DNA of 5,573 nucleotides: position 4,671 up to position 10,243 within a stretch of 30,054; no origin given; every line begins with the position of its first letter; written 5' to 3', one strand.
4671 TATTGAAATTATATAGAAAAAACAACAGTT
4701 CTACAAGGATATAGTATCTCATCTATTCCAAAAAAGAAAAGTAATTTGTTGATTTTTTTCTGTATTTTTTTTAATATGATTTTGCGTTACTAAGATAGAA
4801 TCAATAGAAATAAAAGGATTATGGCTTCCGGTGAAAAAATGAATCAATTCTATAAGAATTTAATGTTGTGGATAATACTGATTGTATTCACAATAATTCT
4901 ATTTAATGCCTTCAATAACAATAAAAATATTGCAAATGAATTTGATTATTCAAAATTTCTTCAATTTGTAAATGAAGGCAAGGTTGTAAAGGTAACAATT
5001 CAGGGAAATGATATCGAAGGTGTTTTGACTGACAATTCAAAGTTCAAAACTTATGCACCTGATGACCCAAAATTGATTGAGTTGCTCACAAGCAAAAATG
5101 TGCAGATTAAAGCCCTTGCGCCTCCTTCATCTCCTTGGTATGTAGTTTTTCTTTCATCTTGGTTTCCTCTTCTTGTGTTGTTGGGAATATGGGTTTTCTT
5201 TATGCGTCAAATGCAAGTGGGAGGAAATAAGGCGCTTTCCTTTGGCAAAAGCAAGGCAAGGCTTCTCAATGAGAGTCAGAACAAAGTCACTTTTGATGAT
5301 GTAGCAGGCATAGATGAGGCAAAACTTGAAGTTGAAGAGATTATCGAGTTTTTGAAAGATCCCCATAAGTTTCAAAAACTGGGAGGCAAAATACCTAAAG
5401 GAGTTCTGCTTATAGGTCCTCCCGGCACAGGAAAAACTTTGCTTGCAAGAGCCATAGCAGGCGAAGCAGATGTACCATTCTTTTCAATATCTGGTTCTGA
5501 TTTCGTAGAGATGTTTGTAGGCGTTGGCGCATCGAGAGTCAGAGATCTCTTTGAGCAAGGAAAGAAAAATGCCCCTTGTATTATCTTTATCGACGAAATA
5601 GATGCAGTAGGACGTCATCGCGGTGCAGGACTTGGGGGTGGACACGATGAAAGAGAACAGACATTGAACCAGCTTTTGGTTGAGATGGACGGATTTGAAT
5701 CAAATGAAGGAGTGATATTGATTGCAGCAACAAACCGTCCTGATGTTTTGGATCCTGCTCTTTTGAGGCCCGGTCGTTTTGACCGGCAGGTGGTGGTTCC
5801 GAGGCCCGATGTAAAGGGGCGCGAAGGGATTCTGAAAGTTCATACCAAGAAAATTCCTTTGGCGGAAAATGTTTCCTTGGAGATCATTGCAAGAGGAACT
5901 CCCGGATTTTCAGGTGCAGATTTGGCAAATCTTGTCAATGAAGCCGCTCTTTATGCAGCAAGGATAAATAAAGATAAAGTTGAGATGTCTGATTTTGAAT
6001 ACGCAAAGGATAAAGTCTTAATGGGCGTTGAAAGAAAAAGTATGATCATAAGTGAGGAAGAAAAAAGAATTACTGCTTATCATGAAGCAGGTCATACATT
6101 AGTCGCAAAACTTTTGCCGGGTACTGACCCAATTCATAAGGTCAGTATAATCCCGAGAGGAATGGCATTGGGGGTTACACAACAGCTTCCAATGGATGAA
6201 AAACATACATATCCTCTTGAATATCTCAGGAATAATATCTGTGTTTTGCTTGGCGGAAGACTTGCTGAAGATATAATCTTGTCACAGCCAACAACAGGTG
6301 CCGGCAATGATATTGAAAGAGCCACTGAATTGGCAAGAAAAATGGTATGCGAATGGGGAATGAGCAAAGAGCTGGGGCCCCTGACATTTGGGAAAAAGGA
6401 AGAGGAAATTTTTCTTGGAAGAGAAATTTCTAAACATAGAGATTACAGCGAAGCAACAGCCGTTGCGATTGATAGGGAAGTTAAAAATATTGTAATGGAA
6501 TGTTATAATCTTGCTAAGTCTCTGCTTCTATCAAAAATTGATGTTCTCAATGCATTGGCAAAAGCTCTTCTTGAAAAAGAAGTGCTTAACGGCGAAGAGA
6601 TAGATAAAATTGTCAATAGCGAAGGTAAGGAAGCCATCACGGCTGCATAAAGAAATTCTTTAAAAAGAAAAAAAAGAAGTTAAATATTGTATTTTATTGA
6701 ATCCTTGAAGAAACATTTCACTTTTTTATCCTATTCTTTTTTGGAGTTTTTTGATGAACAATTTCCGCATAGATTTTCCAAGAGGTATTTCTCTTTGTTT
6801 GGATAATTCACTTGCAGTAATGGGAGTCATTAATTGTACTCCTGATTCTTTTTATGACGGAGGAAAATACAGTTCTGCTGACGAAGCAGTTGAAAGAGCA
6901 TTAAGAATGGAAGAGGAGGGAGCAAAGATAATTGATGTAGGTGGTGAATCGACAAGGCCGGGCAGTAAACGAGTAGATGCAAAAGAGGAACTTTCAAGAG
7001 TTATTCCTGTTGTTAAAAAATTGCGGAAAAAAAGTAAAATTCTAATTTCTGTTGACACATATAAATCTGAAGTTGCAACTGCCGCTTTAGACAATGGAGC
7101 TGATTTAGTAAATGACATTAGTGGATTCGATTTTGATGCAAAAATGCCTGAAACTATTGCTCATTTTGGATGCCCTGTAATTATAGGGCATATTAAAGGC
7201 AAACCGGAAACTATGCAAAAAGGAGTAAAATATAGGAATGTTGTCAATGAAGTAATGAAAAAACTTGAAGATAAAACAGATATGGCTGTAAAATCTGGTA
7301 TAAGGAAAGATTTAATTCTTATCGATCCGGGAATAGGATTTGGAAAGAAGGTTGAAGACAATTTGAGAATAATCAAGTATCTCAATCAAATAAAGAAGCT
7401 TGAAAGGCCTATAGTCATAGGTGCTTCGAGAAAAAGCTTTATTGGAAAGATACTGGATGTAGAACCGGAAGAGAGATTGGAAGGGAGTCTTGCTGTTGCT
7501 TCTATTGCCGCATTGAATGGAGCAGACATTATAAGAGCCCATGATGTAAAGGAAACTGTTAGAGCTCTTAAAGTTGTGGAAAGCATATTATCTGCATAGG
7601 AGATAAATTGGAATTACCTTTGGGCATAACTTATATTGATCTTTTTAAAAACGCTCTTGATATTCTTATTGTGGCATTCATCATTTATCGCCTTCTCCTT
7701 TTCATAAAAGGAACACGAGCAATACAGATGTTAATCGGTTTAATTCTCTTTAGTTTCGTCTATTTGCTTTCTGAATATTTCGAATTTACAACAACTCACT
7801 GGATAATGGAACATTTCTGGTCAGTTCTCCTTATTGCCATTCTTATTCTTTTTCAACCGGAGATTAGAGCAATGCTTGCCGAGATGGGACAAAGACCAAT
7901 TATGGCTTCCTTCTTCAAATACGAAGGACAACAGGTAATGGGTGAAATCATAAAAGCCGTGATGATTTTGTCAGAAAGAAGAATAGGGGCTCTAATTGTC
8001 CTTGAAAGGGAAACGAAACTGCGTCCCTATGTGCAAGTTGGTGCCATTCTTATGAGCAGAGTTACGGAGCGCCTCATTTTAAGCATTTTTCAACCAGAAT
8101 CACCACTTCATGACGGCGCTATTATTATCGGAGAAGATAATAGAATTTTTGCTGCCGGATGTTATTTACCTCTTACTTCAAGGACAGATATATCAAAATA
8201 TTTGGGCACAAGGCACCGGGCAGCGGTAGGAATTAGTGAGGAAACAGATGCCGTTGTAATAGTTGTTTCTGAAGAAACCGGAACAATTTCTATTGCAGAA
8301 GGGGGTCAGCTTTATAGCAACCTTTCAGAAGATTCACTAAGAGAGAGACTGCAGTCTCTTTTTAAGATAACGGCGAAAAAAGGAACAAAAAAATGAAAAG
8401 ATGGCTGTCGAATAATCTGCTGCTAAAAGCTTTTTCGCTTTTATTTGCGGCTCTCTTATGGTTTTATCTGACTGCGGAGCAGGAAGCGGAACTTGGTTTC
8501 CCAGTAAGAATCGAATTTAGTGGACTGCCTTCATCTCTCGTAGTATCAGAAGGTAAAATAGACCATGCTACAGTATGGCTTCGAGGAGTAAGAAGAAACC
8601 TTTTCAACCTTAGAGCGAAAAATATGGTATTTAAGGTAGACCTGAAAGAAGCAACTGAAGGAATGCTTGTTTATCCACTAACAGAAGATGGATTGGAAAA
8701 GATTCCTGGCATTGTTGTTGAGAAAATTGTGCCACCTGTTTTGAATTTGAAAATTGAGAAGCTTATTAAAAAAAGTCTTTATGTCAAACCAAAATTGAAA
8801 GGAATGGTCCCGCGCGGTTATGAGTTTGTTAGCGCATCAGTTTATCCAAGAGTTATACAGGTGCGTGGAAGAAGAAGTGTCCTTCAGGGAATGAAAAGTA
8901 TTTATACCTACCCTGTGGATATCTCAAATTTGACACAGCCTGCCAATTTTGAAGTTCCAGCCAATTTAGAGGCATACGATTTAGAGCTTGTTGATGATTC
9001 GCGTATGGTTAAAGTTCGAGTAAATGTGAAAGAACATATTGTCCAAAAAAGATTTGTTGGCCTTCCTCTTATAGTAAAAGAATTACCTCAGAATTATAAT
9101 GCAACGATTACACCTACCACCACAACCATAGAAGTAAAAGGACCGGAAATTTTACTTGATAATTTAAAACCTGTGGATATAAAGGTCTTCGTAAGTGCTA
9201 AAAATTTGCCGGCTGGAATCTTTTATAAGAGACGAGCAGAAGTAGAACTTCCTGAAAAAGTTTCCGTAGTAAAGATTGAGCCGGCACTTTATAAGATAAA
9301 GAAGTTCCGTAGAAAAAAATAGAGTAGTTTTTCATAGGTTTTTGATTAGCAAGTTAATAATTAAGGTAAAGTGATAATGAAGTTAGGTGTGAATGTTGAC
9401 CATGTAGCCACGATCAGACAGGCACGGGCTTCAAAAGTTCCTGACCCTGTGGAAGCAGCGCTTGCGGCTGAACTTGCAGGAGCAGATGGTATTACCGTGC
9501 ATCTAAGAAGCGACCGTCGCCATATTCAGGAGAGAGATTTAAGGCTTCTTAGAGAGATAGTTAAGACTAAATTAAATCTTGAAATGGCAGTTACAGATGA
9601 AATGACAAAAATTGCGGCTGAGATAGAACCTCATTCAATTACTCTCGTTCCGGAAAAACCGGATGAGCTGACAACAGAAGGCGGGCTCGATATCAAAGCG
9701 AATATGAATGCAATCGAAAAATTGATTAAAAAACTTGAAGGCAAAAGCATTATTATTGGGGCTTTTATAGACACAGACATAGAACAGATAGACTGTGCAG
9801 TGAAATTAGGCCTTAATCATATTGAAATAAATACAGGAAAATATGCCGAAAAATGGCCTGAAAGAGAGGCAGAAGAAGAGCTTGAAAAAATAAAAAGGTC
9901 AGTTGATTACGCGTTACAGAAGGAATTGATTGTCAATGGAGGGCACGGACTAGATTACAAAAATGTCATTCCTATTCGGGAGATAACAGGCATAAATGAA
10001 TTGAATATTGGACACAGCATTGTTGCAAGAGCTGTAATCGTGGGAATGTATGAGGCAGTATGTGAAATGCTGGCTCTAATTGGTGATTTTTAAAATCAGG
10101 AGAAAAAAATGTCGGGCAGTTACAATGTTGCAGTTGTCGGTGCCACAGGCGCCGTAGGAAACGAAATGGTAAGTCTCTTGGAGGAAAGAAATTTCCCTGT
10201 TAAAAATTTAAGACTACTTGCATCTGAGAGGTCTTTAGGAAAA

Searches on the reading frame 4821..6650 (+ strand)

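Call 11: search_protein_families(library=pfam, proteins=[window:4821-6650:+])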
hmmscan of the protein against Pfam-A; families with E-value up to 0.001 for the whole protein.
window:4821-6650:+ (609 aa): 9 families
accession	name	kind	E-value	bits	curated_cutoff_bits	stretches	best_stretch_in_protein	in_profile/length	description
PF01434.24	Peptidase_M41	-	2.6e-70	236.6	29.9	1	408-597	1-191/191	Peptidase family M41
PF00004.35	AAA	-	3.1e-48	164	21.2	1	195-327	1-130/131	ATPase family associated with various cellular activities (AAA)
PF06480.20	FtsH_ext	-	4.6e-17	62.6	25.5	1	15-98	2-100/103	FtsH Extracellular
PF17862.7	AAA_lid_3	-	6.1e-15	54.9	27.2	1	350-393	1-44/45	AAA+ lid domain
PF07728.20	AAA_5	-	6.7e-07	29.8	22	1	194-316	1-137/139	AAA domain (dynein-related subfamily)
PF06068.19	TIP49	-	8.1e-06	25.7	23.8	1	185-228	46-88/347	TIP49 P-loop domain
PF13191.12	AAA_16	-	0.00017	22.6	32.6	0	191-216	23-48/167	AAA ATPase domain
PF13401.12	AAA_22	-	0.00019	22.2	27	0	195-221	8-37/130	AAA domain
PF05496.18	RuvB_N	-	0.00027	21.2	27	0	193-231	34-71/159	Holliday junction DNA helicase RuvB P-loop domain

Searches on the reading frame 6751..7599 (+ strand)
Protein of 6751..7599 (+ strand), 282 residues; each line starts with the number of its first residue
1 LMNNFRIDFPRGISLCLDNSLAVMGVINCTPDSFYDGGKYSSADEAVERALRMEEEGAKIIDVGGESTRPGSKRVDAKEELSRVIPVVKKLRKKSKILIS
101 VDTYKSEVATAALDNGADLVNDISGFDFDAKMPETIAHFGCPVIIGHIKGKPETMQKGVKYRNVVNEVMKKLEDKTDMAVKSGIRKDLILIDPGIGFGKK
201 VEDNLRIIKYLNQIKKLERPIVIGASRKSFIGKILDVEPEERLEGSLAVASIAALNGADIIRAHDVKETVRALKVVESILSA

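Call 11: search_protein_families(library=pfam, proteins=[window:6751-7599:+])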
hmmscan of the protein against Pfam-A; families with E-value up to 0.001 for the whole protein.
window:6751-7599:+ (282 aa): 1 family
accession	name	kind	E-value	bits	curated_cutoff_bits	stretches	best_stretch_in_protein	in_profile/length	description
PF00809.28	Pterin_bind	-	1.9e-86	290.1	25.5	1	24-264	1-244/244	Pterin binding enzyme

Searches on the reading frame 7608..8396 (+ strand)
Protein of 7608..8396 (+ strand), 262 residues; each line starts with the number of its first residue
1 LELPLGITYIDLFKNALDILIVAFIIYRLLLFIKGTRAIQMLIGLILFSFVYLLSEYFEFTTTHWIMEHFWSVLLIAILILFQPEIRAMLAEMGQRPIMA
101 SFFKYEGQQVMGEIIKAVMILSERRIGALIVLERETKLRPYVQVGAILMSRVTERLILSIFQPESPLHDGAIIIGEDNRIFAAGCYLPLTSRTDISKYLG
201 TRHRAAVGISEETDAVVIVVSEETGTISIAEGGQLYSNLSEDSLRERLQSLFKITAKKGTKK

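Call 11: search_protein_families(library=pfam, proteins=[window:7608-8396:+])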
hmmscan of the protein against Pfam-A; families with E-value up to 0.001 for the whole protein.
window:7608-8396:+ (262 aa): 2 families
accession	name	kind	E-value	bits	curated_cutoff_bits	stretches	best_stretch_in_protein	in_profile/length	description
PF02457.21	DAC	-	2.8e-44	150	27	1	116-234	2-118/119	DisA bacterial checkpoint controller nucleotide-binding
PF19293.4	CdaA_N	-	4.7e-09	36.7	23.8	1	13-86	7-81/81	CdaA N-terminal transmembrane domain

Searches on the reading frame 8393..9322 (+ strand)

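Call 11: search_protein_families(library=pfam, proteins=[window:8393-9322:+])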
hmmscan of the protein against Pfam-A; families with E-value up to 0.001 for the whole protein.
window:8393-9322:+ (309 aa): 1 family
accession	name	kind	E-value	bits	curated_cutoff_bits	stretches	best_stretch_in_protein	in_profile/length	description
PF07949.17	YbbR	-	5.8e-27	94.3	22.3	3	131-210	3-81/81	YbbR-like protein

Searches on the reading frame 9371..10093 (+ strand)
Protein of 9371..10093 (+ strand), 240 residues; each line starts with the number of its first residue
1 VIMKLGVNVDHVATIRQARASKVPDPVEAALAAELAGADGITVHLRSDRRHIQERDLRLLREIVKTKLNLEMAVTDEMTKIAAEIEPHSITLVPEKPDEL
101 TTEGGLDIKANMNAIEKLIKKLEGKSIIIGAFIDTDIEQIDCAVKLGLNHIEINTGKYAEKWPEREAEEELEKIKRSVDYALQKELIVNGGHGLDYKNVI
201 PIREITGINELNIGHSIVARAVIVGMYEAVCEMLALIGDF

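Call 11: search_protein_families(library=pfam, proteins=[window:9371-10093:+])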
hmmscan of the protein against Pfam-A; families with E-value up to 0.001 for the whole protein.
window:9371-10093:+ (240 aa): 1 family
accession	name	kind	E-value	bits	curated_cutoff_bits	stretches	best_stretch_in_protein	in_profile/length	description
PF03740.19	PdxJ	-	1.6e-91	306.1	24.5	1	4-237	1-234/234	Pyridoxal phosphate biosynthesis protein PdxJ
